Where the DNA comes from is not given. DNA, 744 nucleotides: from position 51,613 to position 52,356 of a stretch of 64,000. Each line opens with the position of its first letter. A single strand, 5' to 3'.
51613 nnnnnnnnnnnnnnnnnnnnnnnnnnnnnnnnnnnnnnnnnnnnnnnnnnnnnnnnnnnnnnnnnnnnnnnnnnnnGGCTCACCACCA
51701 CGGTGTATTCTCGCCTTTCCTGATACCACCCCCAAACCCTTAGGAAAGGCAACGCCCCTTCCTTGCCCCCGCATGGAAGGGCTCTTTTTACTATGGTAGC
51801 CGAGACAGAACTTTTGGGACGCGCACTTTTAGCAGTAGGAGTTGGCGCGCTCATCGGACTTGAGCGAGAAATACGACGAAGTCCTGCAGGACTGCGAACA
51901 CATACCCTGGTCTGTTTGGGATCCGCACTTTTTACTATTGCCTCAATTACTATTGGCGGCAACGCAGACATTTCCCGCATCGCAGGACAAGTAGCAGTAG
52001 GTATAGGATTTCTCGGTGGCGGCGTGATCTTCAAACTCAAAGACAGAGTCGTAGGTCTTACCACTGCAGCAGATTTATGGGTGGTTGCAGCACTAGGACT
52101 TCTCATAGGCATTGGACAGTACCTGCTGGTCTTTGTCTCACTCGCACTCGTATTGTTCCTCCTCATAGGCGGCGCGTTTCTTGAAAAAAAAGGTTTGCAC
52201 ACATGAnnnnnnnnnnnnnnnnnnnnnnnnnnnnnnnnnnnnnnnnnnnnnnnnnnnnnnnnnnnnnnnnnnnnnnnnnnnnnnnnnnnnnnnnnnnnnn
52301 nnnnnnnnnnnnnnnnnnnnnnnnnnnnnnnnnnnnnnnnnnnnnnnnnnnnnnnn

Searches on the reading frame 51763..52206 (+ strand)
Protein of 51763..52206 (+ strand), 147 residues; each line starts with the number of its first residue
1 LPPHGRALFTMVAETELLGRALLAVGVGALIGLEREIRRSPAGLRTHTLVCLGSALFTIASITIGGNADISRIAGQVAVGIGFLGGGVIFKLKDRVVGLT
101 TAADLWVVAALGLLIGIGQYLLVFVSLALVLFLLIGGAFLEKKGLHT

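Call 37: search_protein_families(library=pfam, proteins=[window:51763-52206:+], max_evalue=0.01)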
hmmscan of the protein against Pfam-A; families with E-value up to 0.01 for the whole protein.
window:51763-52206:+ (147 aa): 1 family
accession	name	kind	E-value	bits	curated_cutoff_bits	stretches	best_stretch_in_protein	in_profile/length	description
PF02308.21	MgtC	-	5.1e-37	127.4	31.4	1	22-142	2-120/121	MgtC family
